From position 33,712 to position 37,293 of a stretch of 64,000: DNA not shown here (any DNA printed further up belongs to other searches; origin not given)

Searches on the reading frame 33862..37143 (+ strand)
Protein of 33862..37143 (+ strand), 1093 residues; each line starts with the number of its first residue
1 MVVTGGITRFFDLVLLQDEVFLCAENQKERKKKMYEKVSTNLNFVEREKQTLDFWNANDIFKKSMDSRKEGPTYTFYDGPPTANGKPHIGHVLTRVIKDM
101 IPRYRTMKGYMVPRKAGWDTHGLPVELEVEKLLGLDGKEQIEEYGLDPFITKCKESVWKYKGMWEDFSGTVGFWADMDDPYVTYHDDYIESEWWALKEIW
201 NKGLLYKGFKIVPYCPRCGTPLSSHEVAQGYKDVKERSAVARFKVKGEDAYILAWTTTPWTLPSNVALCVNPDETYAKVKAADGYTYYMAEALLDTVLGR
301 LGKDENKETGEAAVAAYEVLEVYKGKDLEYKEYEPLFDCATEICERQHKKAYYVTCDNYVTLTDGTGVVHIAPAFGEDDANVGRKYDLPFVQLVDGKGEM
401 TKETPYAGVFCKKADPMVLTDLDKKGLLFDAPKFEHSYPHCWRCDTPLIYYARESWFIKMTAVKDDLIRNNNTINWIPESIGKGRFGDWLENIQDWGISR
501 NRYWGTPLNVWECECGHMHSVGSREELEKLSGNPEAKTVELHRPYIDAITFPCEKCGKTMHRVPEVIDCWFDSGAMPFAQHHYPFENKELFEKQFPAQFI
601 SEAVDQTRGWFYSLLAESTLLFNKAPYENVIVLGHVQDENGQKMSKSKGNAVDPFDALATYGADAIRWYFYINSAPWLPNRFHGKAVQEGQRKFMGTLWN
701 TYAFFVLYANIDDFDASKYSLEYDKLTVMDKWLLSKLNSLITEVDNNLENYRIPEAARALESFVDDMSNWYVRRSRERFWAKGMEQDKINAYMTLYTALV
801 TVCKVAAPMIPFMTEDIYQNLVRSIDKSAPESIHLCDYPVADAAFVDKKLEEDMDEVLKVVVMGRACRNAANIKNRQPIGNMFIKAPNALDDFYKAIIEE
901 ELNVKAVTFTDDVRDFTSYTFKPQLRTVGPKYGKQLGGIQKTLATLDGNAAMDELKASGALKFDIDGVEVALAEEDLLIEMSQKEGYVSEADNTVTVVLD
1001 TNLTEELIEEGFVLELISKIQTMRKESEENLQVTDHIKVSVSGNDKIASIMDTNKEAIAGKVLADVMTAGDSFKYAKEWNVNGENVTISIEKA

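Call 74: search_protein_families(library=pfam, proteins=[window:33862-37143:+], max_evalue=0.00001)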
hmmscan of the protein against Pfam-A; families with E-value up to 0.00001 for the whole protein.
window:33862-37143:+ (1093 aa): 5 families
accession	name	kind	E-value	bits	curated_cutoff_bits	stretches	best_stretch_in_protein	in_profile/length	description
PF00133.28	tRNA-synt_1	-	2.1e-129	432.4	22.7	1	51-673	2-404/414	tRNA synthetases class I (I, L, M and V)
PF19302.4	DUF5915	-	4.3e-50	170.4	27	1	896-1093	2-195/195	Domain of unknown function (DUF5915)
PF08264.19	Anticodon_1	-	1e-35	123.2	25.1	1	730-879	1-144/148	Anticodon-binding domain of tRNA ligase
PF09334.17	tRNA-synt_1g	-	3.6e-20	72.5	20.1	2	83-140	10-66/391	tRNA synthetases class I (M)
PF01406.26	tRNA-synt_1e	-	6.8e-06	26.1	27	0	616-671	227-281/301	tRNA synthetases class I (C) catalytic domain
